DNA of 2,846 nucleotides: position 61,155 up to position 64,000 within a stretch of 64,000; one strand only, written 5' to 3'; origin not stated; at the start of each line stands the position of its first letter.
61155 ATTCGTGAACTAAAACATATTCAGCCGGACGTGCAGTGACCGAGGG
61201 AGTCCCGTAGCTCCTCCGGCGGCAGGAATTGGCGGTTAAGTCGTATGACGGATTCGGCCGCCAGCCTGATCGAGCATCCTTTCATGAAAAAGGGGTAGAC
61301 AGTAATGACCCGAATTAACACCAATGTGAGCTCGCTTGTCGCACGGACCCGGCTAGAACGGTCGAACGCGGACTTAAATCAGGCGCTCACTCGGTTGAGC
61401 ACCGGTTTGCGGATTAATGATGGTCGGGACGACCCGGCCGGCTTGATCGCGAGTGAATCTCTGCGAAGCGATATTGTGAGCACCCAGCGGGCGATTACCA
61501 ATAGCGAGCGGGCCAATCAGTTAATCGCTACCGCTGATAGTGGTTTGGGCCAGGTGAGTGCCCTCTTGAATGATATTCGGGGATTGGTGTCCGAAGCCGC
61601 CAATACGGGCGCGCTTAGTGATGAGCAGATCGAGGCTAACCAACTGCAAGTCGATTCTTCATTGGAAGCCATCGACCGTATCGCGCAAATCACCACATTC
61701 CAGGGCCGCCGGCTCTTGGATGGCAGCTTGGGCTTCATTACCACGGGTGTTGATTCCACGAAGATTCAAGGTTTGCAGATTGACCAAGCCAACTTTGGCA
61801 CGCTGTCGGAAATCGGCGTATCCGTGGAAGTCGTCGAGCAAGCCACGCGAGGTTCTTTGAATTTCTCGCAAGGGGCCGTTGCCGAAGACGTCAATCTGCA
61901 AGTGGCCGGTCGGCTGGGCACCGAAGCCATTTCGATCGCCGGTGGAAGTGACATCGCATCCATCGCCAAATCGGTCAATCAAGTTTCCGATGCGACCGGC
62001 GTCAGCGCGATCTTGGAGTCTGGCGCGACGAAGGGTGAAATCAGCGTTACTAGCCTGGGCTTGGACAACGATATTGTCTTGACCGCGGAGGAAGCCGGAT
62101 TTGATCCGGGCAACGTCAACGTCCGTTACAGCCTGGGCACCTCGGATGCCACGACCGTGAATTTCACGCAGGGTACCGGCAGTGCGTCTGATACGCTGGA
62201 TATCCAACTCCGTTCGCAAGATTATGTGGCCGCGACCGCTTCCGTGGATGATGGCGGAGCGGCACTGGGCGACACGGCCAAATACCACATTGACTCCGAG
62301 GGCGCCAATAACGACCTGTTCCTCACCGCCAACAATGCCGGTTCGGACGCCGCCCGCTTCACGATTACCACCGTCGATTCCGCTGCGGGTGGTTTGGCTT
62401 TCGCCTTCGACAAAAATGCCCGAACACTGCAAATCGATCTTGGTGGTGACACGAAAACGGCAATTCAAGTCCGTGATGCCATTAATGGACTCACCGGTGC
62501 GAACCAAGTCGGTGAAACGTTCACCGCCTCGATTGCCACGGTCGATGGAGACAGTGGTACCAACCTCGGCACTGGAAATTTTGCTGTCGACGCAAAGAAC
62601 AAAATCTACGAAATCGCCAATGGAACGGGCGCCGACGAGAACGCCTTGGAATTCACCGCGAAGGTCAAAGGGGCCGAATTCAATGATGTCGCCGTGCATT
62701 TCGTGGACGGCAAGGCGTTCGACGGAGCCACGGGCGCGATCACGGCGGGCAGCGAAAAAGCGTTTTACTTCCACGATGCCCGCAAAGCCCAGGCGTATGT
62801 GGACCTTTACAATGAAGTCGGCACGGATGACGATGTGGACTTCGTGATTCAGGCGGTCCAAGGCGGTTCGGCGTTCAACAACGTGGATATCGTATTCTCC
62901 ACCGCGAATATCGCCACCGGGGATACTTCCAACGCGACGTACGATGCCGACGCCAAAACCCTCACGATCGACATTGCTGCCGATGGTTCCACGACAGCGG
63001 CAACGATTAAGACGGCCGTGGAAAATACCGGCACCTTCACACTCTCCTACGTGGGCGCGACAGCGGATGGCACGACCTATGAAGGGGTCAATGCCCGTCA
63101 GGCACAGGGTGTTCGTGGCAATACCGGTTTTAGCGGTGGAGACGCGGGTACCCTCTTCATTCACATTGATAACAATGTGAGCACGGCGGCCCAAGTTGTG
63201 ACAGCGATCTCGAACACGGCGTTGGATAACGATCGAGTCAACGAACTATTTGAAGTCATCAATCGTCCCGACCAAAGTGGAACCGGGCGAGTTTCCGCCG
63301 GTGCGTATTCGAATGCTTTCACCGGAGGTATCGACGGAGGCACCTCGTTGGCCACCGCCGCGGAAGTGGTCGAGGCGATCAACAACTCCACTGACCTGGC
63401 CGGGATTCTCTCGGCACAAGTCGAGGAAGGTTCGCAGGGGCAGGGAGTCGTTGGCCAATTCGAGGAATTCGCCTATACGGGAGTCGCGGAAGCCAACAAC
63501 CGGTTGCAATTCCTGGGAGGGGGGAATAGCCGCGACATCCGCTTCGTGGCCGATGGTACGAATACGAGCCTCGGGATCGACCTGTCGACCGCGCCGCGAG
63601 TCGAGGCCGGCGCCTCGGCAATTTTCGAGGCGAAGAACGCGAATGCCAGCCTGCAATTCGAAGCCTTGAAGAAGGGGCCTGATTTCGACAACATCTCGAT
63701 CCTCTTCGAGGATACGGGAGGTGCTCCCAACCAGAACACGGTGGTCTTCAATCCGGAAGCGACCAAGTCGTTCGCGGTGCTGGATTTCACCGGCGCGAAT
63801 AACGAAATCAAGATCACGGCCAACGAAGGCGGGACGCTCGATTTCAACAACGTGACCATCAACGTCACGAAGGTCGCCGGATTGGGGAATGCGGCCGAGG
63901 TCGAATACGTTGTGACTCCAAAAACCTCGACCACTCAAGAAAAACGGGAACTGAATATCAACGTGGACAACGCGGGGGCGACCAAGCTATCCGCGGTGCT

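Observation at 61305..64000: Giant flagellin (over 898 aa, still open at the window edge) built from a repeated bipartite module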

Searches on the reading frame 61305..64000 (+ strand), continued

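Call 11: find_related_loci(query=P0001, collection=genome_contigs, flank=10000)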
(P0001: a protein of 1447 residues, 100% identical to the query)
Query P0001 (1447 aa) in genome_contigs; peptide patterns used: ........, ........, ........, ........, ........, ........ (x = any residue, [..] = any of these).
244 stretches matched a pattern; 181 encode a relative of the query (tblastn E <= 1e-3); the best 80 are kept; 79 distinct loci.
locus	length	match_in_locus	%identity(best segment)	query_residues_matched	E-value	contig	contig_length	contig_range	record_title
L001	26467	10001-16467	62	1-1447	0e+0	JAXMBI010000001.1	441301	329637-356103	MAG: Pirellulales bacterium isolate STL-PLA32 C1.299.fa-1, whole genome shotgun sequence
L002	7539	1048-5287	48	1-1447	0e+0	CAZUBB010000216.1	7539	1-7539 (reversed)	MAG TPA_asm: uncultured Pirellulales bacterium isolate binchicken_co179_34 genome assembly, contig: NODE_16957_length_75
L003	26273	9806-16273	62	1-1447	0e+0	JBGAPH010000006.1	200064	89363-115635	MAG: Pirellulales bacterium isolate MAG_AAO_H125.26 AAOH125-26_opera_contig_324, whole genome shotgun sequence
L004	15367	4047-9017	50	1-1447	0e+0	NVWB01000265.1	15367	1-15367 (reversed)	MAG: Blastopirellula sp. isolate NORP48 Contig_source1382A_24750, whole genome shotgun sequence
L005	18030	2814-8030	57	1-1447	3e-155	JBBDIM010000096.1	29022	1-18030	MAG: Pirellulaceae bacterium isolate LejiaA_58_20 Lejia_A_2507_length_29022_cov_11, whole genome shotgun sequence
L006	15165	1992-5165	59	1-1447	2e-152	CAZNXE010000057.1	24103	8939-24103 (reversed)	MAG TPA_asm: uncultured Planctomycetaceae bacterium isolate SRP215229_co1_182 genome assembly, contig: NODE_1146_length_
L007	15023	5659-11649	55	1-1447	1e-150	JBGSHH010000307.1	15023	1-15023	MAG: Pirellulaceae bacterium isolate JTS-AC10 k141_2648328, whole genome shotgun sequence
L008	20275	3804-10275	57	1-1447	1e-149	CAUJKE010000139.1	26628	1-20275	MAG: Planctomycetota bacterium isolate KLAP142 genome assembly, contig: KLAP142_459597, whole genome shotgun sequence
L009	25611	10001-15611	56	1-1447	4e-147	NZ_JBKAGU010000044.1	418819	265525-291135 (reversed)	MAG: Bremerella sp. isolate Ske_MAG8 Ske_MAG8_0044, whole genome shotgun sequence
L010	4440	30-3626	56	1-1447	6e-148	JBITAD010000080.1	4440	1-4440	MAG: Blastopirellula sp. JB062 NODE_12525_length_4440_cov_4.040365, whole genome shotgun sequence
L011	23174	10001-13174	57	1-1447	2e-143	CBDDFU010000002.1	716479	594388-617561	MAG: Pirellulales bacterium isolate 6e7ebcb4-9be1-4cbf-999d-007ef4825789 genome assembly, contig: contig_2, whole genome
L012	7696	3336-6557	54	1-1442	3e-143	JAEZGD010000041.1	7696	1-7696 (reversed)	MAG: Planctomycetota bacterium isolate OH_CBrB_83 k127_1754713, whole genome shotgun sequence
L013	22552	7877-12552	57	1-1447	4e-141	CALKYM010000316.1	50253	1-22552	MAG TPA_asm: uncultured Planctomycetales bacterium isolate SRR7515933_bin.62_CONCOCT_v1.1_MAG genome assembly, contig: E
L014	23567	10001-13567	54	1-1447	3e-140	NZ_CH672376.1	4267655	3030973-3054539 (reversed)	Blastopirellula marina DSM 3645 scf_1099463000751, whole genome shotgun sequence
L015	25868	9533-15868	42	1-1447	0e+0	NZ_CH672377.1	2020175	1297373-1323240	Blastopirellula marina DSM 3645 scf_1099463000750, whole genome shotgun sequence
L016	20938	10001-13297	50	1-1447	5e-123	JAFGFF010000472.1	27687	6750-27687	MAG: Pirellulales bacterium isolate Zod_Metabat.1299 k87_14526447, whole genome shotgun sequence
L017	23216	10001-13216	43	1-1446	3e-89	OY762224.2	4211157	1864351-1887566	MAG: Thermoguttaceae bacterium isolate 39c07490-4977-4a7b-b225-7b15415de21e genome assembly, chromosome: 1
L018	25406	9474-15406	56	1-1447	3e-145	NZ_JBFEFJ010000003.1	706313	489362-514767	Bremerella sp. JC770 3, whole genome shotgun sequence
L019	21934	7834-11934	49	1-1447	6e-89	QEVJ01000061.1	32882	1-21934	MAG: Planctomycetota bacterium isolate PLA5 J3_scaffold_1067, whole genome shotgun sequence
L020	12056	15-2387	48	94-1447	2e-86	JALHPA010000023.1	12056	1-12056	MAG: Pirellulales bacterium isolate bin.204_sub c_000000019719, whole genome shotgun sequence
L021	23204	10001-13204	42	1-1446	1e-85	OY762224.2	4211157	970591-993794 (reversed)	MAG: Thermoguttaceae bacterium isolate 39c07490-4977-4a7b-b225-7b15415de21e genome assembly, chromosome: 1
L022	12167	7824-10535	65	1-1447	1e-80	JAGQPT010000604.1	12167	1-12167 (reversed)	MAG: Planctomycetales bacterium isolate HKST-UBA47 k127_4019735, whole genome shotgun sequence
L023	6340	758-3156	68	155-1447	3e-80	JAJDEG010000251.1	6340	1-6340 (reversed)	MAG: Planctomycetota bacterium isolate OFTM264 OFTM264_250, whole genome shotgun sequence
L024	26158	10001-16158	64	1-1447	2e-79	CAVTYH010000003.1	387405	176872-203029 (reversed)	MAG: Pirellulales bacterium isolate MFD04944.bin.2.167 genome assembly, contig: contig_47412, whole genome shotgun seque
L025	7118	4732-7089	65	1-1447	8e-80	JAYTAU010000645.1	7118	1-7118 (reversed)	MAG: Planctomycetia bacterium isolate GFS_13968 GFS_13968_644, whole genome shotgun sequence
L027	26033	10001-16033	64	1-1446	4e-77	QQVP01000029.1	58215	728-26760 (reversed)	MAG: Planctomycetota bacterium isolate MB_PLM_2 c_000000000105, whole genome shotgun sequence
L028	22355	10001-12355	63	1-1447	1e-76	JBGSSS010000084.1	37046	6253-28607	MAG: Pirellulales bacterium isolate JTS-AC388 k141_2013586, whole genome shotgun sequence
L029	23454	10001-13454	47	1-1447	3e-76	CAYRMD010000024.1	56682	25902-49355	MAG TPA_asm: uncultured Pirellulaceae bacterium isolate binchicken_co30_3 genome assembly, contig: NODE_570_length_56682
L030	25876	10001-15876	46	1-1447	5e-76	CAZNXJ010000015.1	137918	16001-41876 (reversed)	MAG TPA_asm: uncultured Pirellulaceae bacterium isolate SRP268622_co1_89 genome assembly, contig: NODE_125_length_137918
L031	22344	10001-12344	49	1-1447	3e-75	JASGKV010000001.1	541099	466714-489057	MAG: Pirellulales bacterium isolate 5N623 JMF-2111-06-0005.ont.bin.623_0, whole genome shotgun sequence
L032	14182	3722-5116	62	1-1447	6e-74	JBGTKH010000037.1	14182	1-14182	MAG: Pirellulaceae bacterium isolate JTS-RE308 k141_7316390, whole genome shotgun sequence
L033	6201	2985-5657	67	1-1447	1e-73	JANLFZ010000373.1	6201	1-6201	MAG: Thermoguttaceae bacterium isolate A05DMB26 NODE_374_length_6201_cov_3.039375, whole genome shotgun sequence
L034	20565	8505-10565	48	1-1447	3e-73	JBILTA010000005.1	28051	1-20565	MAG: Pirellulaceae bacterium isolate ME2018-07-06_3300042522_group8_bin60 Rohwer_bin1641_scaffold_274_c1, whole genome s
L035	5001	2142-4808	61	1-1447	3e-73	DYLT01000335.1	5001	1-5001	MAG TPA_asm: Blastopirellula marina isolate SulCav_AS07-7_3_67_12 SulCav_AS07_7_14912_length_5001_cov_5_851193, whole ge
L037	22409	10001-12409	66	1-1446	8e-73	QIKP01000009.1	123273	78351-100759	MAG: Planctomycetaceae bacterium isolate SZUA-42 Ga0063293_10000134, whole genome shotgun sequence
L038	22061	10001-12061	47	1-1447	4e-72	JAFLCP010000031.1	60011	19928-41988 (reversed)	MAG: Planctomycetota bacterium isolate UWPOB_PLANC4 gnl_X_PFEGOKAG_31, whole genome shotgun sequence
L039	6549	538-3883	60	1-1447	3e-72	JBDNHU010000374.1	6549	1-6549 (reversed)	MAG: Mariniblastus sp. isolate concoct.38.ELB k141_660784, whole genome shotgun sequence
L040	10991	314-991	63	1219-1447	2e-71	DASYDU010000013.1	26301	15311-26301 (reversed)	MAG TPA_asm: Lacipirellulaceae bacterium isolate SMAG_U4967 k141_1743370, whole genome shotgun sequence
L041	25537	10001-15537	70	1-1447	3e-71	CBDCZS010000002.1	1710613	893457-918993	MAG: Bythopirellula sp. isolate ba60db47-f6ab-4451-8ed4-57c4a38413e1 genome assembly, contig: contig_2, whole genome sho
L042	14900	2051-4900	72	1-1447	2e-71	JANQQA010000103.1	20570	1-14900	MAG: Bythopirellula sp. isolate IP29b_bin.185 k99_1060063, whole genome shotgun sequence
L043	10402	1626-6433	62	1-1446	5e-71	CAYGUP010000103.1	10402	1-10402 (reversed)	MAG TPA_asm: uncultured Planctomycetaceae bacterium isolate ERP117304_co3_237 genome assembly, contig: NODE_9094_length_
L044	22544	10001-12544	63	1-1447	7e-71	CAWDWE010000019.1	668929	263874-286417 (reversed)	MAG: Pirellulaceae bacterium isolate MFD05684.bin.1.174 genome assembly, contig: contig_66256, whole genome shotgun sequ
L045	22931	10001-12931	72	1-1446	3e-70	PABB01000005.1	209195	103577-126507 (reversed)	MAG: Planctomycetaceae bacterium isolate NAT130 MHASMcontig_850014, whole genome shotgun sequence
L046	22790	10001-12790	70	1-1447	2e-70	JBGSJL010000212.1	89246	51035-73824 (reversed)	MAG: Pirellulaceae bacterium isolate JTS-AC156 k141_3821181, whole genome shotgun sequence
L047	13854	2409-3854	62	3-1447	2e-70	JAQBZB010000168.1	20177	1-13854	MAG: Planctomycetota bacterium isolate casp150-mb.46 NODE_7048_length_20177_cov_0.143241, whole genome shotgun sequence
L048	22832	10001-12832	65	1-1447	3e-70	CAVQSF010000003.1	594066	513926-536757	MAG: uncultured Planctomycetaceae bacterium isolate MFD09964.bin.2.26 genome assembly, contig: contig_1106, whole genome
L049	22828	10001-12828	52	1-1447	2e-70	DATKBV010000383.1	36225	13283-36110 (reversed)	MAG TPA_asm: Pirellulaceae bacterium isolate SMAG_U14429 k141_3761183, whole genome shotgun sequence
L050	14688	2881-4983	70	1-1447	3e-70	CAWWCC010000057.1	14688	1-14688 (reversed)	MAG TPA_asm: uncultured Planctomycetaceae bacterium isolate SRR5720226_binner23_13 genome assembly, contig: ERZ12295396.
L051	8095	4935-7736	48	1-1447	3e-70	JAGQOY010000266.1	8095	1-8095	MAG: Planctomycetales bacterium isolate HKST-UBA26 NODE_267_length_8095_cov_4.726615, whole genome shotgun sequence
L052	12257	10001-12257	56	1-1447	4e-70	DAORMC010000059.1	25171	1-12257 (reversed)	MAG TPA_asm: Pirellulaceae bacterium isolate AMR_MDS_5483 NODE_1073_length_25171_cov_4.129599, whole genome shotgun sequ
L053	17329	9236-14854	69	1-1447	5e-70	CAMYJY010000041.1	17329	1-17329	MAG: uncultured Pirellulales bacterium isolate FCS_M_Planctomycetota_01 genome assembly, contig: scaffold_5825, whole ge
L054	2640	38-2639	61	1-1447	2e-72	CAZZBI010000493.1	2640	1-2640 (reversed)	MAG TPA_asm: uncultured Pirellulaceae bacterium isolate binchicken_co311_229 genome assembly, contig: NODE_49219_length_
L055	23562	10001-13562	68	1-1447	5e-70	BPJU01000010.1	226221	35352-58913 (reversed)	MAG: Pirellulaceae bacterium KatS3mg110 DNA, contig_2489, whole genome shotgun sequence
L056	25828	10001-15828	70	1-1446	8e-70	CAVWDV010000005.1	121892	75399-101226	MAG: Lacipirellulaceae bacterium isolate MFD03804.bin.2.202 genome assembly, contig: contig_78825, whole genome shotgun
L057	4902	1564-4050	69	1-1447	3e-70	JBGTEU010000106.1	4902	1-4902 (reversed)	MAG: Bythopirellula sp. isolate JTS-RE175 k141_1623232, whole genome shotgun sequence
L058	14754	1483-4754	60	2-1447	1e-69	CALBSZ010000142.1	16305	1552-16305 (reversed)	MAG TPA_asm: uncultured Planctomycetaceae bacterium isolate SRR7515931_bin.40_CONCOCT_v1.1_MAG genome assembly, contig:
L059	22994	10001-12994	70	1-1446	2e-69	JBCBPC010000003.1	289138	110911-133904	MAG: Planctomycetota bacterium isolate J06633_21 NODE_3_length_289138_cov_8.686078, whole genome shotgun sequence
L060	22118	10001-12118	61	1-1447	4e-69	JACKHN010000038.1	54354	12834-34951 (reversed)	MAG: Planctomycetaceae bacterium isolate HK-STAS-PLAN-19 HK-STAS-PLAN-19_38, whole genome shotgun sequence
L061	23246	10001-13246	49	1-1446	4e-69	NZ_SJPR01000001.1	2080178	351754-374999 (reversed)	Botrimarina colliarenosi strain Pla108 Pla108_contig00001, whole genome shotgun sequence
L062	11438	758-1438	61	1219-1447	2e-69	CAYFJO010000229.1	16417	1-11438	MAG TPA_asm: uncultured Pirellulaceae bacterium isolate ERP003628_co1_109 genome assembly, contig: NODE_1756_length_1641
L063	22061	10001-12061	46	1-1447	2e-69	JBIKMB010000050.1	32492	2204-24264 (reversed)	MAG: Pirellulaceae bacterium isolate ME2014-08-29_3300036719_group5_bin81 Rohwer_bin1640_scaffold_947_c1, whole genome s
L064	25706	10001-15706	72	1-1446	3e-69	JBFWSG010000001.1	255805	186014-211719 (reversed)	MAG: Pirellulales bacterium isolate CA_2019_TPBF_224 NODE_448_length_255805_cov_23.149939_TPBF, whole genome shotgun seq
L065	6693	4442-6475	61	1-1447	1e-69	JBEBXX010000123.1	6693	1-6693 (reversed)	MAG: Aureliella helgolandensis isolate T2.bin.74 NODE_41805_length_6693_cov_4.103495, whole genome shotgun sequence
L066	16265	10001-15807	70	1-1447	5e-69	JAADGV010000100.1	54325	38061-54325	MAG: Planctomycetota bacterium isolate M_MetaBat.130 contig-127_691, whole genome shotgun sequence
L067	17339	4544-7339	70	1-1447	5e-69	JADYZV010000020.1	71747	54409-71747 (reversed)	MAG: Pirellulaceae bacterium isolate SJ586 c_000000157746, whole genome shotgun sequence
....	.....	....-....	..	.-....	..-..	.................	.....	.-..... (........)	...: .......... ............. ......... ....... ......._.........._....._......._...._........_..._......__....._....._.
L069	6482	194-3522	57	1-1447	5e-69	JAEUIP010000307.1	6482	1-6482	MAG: Planctomycetaceae bacterium isolate new MAG-46 NODE_307_length_6482_cov_3.703825, whole genome shotgun sequence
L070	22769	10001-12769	68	1-1447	1e-68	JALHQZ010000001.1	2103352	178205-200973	MAG: Pirellulales bacterium isolate maxbin.065 c_000000000001, whole genome shotgun sequence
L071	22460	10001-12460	70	1-1447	1e-68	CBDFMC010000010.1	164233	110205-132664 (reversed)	MAG: Lacipirellulaceae bacterium isolate 7bdb5749-28db-4f92-8ec0-3e946746f087 genome assembly, contig: contig_10, whole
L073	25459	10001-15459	59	1-1447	2e-68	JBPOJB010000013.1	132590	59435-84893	MAG: Planctomycetota bacterium isolate MAG_1086 c_000000604205, whole genome shotgun sequence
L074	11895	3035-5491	67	1-1446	2e-68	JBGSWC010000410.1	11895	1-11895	MAG: Pirellulales bacterium isolate JTS-AC471 k141_3416611, whole genome shotgun sequence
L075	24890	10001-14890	69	1-1447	6e-68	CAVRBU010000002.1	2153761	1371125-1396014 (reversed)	MAG: uncultured Planctomycetota bacterium isolate MFD04944.bin.1.246 genome assembly, contig: contig_13572, whole genome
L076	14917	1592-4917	54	1-1447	5e-68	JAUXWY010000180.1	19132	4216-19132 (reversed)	MAG: Pirellulaceae bacterium isolate C15_metabat.bin.61 C15_k141_18744, whole genome shotgun sequence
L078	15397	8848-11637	69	1-1447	5e-68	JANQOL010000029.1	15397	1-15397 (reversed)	MAG: Pirellulaceae bacterium isolate IP29b_bin.132 k99_9895, whole genome shotgun sequence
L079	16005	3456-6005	68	1-1447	4e-68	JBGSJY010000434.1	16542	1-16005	MAG: Pirellulales bacterium isolate JTS-AC168 k141_1715635, whole genome shotgun sequence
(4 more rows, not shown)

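Call 29: search_protein_families(library=pfam, proteins=[P0001], max_evalue=10)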
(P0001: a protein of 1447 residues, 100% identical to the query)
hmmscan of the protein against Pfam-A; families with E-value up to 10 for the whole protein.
P0001 (1447 aa): 5 families
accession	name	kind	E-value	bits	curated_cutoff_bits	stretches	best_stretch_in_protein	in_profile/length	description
PF00669.25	Flagellin_N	-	4.9e-26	91.9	26.6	1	4-141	1-137/139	Bacterial flagellin N-terminal helical region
PF00700.27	Flagellin_C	-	2.7e-18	66.5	23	1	1362-1446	3-86/86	Bacterial flagellin C-terminal helical region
PF07196.18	Flagellin_IN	-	9.8e-05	22.9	22.7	2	205-250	9-53/55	Flagellin hook IN motif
PF18692.7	DUF5640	-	0.14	12.5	28.5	1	542-593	34-83/85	Family of unknown function (DUF5640)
PF00403.32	HMA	-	1.7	9.6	24.8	0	542-576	27-60/62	Heavy-metal-associated domain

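Call 32: search_solved_structures(query=P0001, max_evalue=0.01)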
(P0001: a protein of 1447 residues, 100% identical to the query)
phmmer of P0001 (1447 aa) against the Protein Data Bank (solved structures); distinct sequences matched with E-value up to 0.01: 68 (the best 60 are shown).
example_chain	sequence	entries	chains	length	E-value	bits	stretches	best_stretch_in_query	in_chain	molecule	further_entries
5wjx_A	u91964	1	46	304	4.5e-29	104.1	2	3-175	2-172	Flagellin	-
6gow_D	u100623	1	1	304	6.3e-29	103.7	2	3-175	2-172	Flagellin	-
5maw_D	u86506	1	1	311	7.4e-29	103.4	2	3-175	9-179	Flagellin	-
5wjt_A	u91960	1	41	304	7.4e-29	103.4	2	3-175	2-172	Flagellin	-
5wjy_A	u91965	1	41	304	7.9e-29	103.3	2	3-175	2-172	Flagellin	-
5wju_A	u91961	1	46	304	8.2e-29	103.3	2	3-175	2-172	Flagellin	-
5wjw_A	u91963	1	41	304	9.7e-29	103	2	3-175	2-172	Flagellin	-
5wjv_A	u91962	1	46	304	1.5e-28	102.4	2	3-175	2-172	Flagellin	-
5wjz_A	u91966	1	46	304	1.6e-28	102.3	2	3-175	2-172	Flagellin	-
9lrz_A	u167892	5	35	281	3e-27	98.1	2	1310-1447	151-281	Flagellin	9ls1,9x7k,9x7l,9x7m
10ll_A4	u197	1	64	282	1.3e-26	96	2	4-143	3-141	Flagellin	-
10lm_A3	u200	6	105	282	2.5e-26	95.1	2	4-143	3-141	Flagellin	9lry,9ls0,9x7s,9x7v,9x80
7sqd_A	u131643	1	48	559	6.4e-26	93.7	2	4-153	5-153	Flagellin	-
5wk5_A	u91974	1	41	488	7.2e-26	93.5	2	3-329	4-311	B-type flagellin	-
5wk6_A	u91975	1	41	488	2.2e-25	91.9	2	3-329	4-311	B-type flagellin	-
10lk_A4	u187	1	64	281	1.1e-22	82.9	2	1310-1447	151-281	Flagellin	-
9pim_CJ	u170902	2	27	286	1.3e-22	82.7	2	1358-1447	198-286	Flagellin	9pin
9atb_A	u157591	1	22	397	6e-22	80.5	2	1324-1447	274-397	Flagellin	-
8cxm_Z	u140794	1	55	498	2e-21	78.8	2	1353-1446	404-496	Flagellin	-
7sn4_A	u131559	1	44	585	2.3e-21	78.6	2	1334-1446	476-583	Flagellin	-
9ofn_1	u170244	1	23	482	1.2e-20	76.2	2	1331-1446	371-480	FliC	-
9iwq_A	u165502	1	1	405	9e-20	73.3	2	1362-1447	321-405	Flagellin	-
6jy0_A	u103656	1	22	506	3.3e-19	71.5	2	1362-1447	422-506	Flagellin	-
7sn7_A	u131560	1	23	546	1.5e-18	69.3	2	1336-1446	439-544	Flagellin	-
7sqj_A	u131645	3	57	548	2.1e-18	68.8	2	1336-1446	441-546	Flagellin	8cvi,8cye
8fml_B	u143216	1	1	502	9.1e-18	66.7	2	1358-1447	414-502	Flagellin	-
5yud_C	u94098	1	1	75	1.9e-10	42.4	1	1402-1447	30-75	Phase 2 flagellin,Flagellin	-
6lea_E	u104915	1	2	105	7.9e-09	37.1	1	1362-1446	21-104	Flagellin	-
6ch3_B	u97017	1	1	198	6.5e-07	30.7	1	1405-1447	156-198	Flagellar secretion chaperone FliS,Flagellin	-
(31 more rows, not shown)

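Call 35: search_protein_families(library=pfam, proteins=[L001:16618-17025:+, L001:16754-17395:+, L001:17275-17994:+, L001:18110-18724:+, L001:18763-19611:+, L001:16691-18778:-, L001:20168-20980:-, L001:20960-21901:+, L001:22821-24467:-], max_evalue=0.01)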
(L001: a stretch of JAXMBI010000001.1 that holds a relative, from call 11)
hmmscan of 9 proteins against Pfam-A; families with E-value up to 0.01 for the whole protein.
L001:16618-17025:+ (135 aa): 0 families

L001:16754-17395:+ (213 aa): 0 families

L001:17275-17994:+ (239 aa): 0 families

L001:18110-18724:+ (204 aa): 0 families

L001:18763-19611:+ (282 aa): 0 families

L001:16691-18778:- (695 aa): 1 family
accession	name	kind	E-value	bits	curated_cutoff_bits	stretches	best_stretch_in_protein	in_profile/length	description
PF13559.11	DUF4129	-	1.3e-06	28.8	24.8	1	609-667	4-61/69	Domain of unknown function (DUF4129)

L001:20168-20980:- (270 aa): 0 families

L001:20960-21901:+ (313 aa): 1 family
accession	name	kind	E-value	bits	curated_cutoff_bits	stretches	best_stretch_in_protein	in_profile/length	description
PF14158.11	YndJ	-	3.2e-46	158.2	27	1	47-299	2-258/258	YndJ-like protein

L001:22821-24467:- (548 aa): 7 families
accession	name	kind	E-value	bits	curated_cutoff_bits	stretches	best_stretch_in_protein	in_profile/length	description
PF01078.27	Mg_chelatase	-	2.8e-81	272.3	20.3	1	231-435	1-205/207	Magnesium chelatase, subunit ChlI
PF13335.12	Mg_chelatase_C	-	7.8e-23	81.3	26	1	443-537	1-92/94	Magnesium chelatase, subunit ChlI C-terminal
PF13541.12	ChlI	-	7.8e-23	81.1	27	1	61-175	10-121/121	Subunit ChlI of Mg-chelatase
PF00493.29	MCM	-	5.6e-11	42.4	23.3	2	330-428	113-203/224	MCM P-loop domain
PF00158.32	Sigma54_activat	-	1.4e-07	31.8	20.2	1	245-389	15-142/168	Sigma-54 interaction domain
PF07728.20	AAA_5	-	2.4e-06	28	22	1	254-392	1-125/139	AAA domain (dynein-related subfamily)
PF00004.35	AAA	-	0.005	17.7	21.2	0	255-353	1-72/131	ATPase family associated with various cellular activities (AAA)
